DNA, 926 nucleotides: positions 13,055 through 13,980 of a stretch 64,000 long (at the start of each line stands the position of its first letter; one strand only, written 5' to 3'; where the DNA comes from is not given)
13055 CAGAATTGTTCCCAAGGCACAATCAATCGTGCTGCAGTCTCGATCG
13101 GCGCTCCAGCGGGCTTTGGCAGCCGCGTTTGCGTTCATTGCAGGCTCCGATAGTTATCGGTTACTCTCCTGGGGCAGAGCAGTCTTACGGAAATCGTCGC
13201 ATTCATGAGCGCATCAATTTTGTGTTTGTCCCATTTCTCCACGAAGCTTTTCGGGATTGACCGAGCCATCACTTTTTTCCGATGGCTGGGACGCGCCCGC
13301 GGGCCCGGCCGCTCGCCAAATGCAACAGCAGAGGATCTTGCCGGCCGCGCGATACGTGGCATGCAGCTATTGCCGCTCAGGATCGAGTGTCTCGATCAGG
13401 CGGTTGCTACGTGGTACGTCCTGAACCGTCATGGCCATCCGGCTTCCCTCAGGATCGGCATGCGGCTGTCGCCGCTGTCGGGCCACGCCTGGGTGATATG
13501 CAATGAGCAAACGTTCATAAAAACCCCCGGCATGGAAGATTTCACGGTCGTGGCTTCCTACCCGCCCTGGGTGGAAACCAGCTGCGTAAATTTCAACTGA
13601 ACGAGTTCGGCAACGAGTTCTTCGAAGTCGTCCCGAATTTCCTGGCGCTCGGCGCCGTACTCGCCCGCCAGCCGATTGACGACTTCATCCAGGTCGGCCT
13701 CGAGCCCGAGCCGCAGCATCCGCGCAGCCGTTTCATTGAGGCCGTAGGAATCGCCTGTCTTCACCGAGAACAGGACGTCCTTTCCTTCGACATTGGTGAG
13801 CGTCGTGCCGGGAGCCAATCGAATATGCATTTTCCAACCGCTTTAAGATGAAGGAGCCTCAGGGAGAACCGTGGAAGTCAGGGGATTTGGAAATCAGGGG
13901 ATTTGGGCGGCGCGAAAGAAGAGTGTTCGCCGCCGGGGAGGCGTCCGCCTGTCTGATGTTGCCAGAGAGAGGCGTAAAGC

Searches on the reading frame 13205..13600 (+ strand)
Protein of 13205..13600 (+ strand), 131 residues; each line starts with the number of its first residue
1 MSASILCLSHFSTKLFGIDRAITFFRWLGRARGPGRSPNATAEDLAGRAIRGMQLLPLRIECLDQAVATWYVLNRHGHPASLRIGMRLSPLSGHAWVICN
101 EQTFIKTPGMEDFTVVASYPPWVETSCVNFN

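Call 4: search_protein_families(library=pfam, proteins=[window:13205-13600:+], max_evalue=0.01)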
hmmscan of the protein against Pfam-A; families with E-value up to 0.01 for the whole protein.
window:13205-13600:+ (131 aa): 1 family
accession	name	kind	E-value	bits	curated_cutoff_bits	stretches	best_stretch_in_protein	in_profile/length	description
PF13471.12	Transglut_core3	-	3.4e-18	66.1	26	1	30-117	24-116/117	Transglutaminase-like superfamily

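Call 5: search_protein_families(library=ncbifam, proteins=[window:13205-13600:+], max_evalue=0.1)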
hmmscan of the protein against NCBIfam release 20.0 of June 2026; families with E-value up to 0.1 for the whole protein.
window:13205-13600:+ (131 aa): 1 family
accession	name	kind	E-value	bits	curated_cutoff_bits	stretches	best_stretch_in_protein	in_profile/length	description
NF033537.1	lasso_biosyn_B2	equivalog_domain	4e-19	69.3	33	1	24-118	27-131/132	lasso peptide biosynthesis B2 protein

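Call 57: find_related_loci(query=A4, collection=metagenome_contigs, flank=6000)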
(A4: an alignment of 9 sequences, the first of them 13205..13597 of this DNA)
Query A4 (131 aa) in metagenome_contigs; peptide patterns used: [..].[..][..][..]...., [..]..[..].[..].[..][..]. (x = any residue, [..] = any of these).
95 stretches matched a pattern; 45 encode a relative of the query (tblastn E <= 1e-3); 45 distinct loci.
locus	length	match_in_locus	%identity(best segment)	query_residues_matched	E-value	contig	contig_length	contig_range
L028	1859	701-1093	94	1-131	4e-89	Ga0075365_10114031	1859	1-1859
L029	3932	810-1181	97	1-124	1e-80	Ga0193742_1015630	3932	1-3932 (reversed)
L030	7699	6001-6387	92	1-129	4e-80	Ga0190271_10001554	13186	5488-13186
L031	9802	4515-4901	92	1-129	4e-80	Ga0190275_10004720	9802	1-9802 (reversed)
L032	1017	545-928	87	1-130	6e-81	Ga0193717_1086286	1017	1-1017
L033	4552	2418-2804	84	1-130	6e-74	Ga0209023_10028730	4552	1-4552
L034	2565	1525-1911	81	1-129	3e-74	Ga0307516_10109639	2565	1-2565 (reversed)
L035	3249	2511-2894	76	1-130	2e-67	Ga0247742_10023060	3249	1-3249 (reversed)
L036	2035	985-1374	73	1-131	4e-67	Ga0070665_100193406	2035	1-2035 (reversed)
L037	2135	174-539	77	1-122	4e-66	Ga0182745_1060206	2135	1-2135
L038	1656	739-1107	75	1-124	1e-66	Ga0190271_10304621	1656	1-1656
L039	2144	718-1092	74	1-126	4e-63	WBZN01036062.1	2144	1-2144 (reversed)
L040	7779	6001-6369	73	1-124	1e-60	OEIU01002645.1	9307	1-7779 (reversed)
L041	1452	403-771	73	1-124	9e-61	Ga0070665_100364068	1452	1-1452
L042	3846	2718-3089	66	1-125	1e-55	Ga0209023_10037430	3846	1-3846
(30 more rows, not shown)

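Call 79: find_homologous_proteins(query=A4, max_evalue=0.001)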
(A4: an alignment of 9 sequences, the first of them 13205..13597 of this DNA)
Query A4 (9 sequences) (131 aa, profile of the alignment): 205 proteins with E <= 0.001 among 980 candidates; the best 120 are listed.
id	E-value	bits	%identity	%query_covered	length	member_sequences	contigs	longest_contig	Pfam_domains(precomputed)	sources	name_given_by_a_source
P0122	6.4e-58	212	77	95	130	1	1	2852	PF13471.13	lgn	-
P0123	1.7e-57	211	75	95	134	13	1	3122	PF13471.13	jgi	jgi:hypothetical protein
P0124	2.1e-57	211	95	100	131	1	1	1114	PF13471.13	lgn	-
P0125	4.3e-57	210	75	95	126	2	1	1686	PF13471.13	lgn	-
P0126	5.0e-57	209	75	96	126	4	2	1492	PF13471.13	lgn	-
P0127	1.1e-56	208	89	100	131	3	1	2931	PF13471.13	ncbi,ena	-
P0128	1.1e-56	208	94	100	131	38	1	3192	PF13471.13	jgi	jgi:hypothetical protein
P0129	1.4e-56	208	93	100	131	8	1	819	PF13471.13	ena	-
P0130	1.4e-56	208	95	100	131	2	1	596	PF13471.13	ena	-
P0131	1.6e-56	208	93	100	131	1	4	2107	PF13471.13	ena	-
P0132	3.3e-56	207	77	100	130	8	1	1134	PF13471.13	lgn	-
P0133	4.0e-56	207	63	93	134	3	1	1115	PF13471.13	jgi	jgi:hypothetical protein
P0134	4.7e-56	206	89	100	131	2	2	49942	PF13471.13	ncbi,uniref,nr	ncbi:MAG: lasso peptide biosynthesis B2 protein [Bradyrhizobium sp.]|uniref:lasso peptide biosynthes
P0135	6.6e-56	206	87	96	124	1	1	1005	PF13471.13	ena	-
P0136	7.1e-56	206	88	100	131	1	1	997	PF13471.13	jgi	jgi:hypothetical protein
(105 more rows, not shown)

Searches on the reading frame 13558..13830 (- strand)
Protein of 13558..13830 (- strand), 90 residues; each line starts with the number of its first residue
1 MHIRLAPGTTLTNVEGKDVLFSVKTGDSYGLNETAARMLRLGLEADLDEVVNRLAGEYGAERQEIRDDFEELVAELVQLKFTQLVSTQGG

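Call 4: search_protein_families(library=pfam, proteins=[window:13558-13830:-], max_evalue=0.01)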
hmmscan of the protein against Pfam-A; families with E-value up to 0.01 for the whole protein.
window:13558-13830:- (90 aa): 1 family
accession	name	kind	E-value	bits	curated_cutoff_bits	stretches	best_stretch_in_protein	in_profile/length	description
PF05402.18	PqqD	-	2.6e-12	47.3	23.4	1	19-79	3-64/67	Coenzyme PQQ synthesis protein D (PqqD)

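Call 5: search_protein_families(library=ncbifam, proteins=[window:13558-13830:-], max_evalue=0.1)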
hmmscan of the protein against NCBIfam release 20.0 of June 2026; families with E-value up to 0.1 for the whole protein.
window:13558-13830:- (90 aa): 6 families
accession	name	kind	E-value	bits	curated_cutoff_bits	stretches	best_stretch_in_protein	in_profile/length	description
NF033530.1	lasso_PqqD_Strm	exception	1.5e-09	37.9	70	1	7-80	2-76/78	lasso peptide biosynthesis PqqD family chaperone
NF033536.1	lasso_PqqD_Bac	exception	9.2e-05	22.5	80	1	7-79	10-83/88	lasso peptide biosynthesis PqqD family chaperone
TIGR04353.1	PqqD_rel_X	equivalog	0.00011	23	35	1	16-79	3-70/74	HPr-rel-A system PqqD family peptide chaperone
TIGR03859.1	PQQ_PqqD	equivalog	0.0025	17.7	46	1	31-80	29-78/81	pyrroloquinoline quinone biosynthesis peptide chaperone PqqD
NF038044.1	act_def_assoc_B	subfamily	0.018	15.5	45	1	3-57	1-56/63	actinodefensin-associated protein B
TIGR04302.1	geo_PqqD_fam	equivalog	0.071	13.6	100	1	16-81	36-99/102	GeoRSP system PqqD family peptide chaperone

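Call 53: search_solved_structures(query=window:13558-13830:-, max_evalue=1, show_alignments=4)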
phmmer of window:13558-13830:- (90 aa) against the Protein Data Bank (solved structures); distinct sequences matched with E-value up to 1: 23.
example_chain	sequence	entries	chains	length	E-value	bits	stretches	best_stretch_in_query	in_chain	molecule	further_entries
5v1u_A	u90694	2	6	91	0.0059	20.4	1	8-77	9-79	TbiB1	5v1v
6jx3_B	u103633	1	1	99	0.015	19.1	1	3-77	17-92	TfuB1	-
5jvj_A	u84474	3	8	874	0.031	18.1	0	16-61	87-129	Pyruvate, phosphate dikinase, chloroplastic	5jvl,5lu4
5jvn_A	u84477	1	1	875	0.078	16.8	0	16-61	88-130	Pyruvate, phosphate dikinase, chloroplastic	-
5wd6_A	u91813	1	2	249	0.084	16.7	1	4-79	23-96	Short palate, lung and nasal epithelium carcinoma-associated protein 2B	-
2h0l_A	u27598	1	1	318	0.16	15.8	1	37-74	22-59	Annexin A5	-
1avc_A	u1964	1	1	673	0.32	14.8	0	34-71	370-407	ANNEXIN VI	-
2h0k_A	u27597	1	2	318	0.38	14.6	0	41-74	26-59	Annexin A5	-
1bc1_A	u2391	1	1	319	0.55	14.1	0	37-74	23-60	ANNEXIN V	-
1bc3_A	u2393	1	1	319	0.55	14.1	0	37-74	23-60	ANNEXIN V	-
1bcy_A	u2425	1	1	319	0.57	14.1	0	37-74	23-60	ANNEXIN V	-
1bc0_A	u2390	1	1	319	0.6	14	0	37-74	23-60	ANNEXIN V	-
1ann_A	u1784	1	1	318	0.6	14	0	35-73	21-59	ANNEXIN IV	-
1i4a_A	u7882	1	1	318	0.62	13.9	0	35-73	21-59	ANNEXIN IV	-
1n42_A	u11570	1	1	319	0.63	13.9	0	37-74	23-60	Annexin V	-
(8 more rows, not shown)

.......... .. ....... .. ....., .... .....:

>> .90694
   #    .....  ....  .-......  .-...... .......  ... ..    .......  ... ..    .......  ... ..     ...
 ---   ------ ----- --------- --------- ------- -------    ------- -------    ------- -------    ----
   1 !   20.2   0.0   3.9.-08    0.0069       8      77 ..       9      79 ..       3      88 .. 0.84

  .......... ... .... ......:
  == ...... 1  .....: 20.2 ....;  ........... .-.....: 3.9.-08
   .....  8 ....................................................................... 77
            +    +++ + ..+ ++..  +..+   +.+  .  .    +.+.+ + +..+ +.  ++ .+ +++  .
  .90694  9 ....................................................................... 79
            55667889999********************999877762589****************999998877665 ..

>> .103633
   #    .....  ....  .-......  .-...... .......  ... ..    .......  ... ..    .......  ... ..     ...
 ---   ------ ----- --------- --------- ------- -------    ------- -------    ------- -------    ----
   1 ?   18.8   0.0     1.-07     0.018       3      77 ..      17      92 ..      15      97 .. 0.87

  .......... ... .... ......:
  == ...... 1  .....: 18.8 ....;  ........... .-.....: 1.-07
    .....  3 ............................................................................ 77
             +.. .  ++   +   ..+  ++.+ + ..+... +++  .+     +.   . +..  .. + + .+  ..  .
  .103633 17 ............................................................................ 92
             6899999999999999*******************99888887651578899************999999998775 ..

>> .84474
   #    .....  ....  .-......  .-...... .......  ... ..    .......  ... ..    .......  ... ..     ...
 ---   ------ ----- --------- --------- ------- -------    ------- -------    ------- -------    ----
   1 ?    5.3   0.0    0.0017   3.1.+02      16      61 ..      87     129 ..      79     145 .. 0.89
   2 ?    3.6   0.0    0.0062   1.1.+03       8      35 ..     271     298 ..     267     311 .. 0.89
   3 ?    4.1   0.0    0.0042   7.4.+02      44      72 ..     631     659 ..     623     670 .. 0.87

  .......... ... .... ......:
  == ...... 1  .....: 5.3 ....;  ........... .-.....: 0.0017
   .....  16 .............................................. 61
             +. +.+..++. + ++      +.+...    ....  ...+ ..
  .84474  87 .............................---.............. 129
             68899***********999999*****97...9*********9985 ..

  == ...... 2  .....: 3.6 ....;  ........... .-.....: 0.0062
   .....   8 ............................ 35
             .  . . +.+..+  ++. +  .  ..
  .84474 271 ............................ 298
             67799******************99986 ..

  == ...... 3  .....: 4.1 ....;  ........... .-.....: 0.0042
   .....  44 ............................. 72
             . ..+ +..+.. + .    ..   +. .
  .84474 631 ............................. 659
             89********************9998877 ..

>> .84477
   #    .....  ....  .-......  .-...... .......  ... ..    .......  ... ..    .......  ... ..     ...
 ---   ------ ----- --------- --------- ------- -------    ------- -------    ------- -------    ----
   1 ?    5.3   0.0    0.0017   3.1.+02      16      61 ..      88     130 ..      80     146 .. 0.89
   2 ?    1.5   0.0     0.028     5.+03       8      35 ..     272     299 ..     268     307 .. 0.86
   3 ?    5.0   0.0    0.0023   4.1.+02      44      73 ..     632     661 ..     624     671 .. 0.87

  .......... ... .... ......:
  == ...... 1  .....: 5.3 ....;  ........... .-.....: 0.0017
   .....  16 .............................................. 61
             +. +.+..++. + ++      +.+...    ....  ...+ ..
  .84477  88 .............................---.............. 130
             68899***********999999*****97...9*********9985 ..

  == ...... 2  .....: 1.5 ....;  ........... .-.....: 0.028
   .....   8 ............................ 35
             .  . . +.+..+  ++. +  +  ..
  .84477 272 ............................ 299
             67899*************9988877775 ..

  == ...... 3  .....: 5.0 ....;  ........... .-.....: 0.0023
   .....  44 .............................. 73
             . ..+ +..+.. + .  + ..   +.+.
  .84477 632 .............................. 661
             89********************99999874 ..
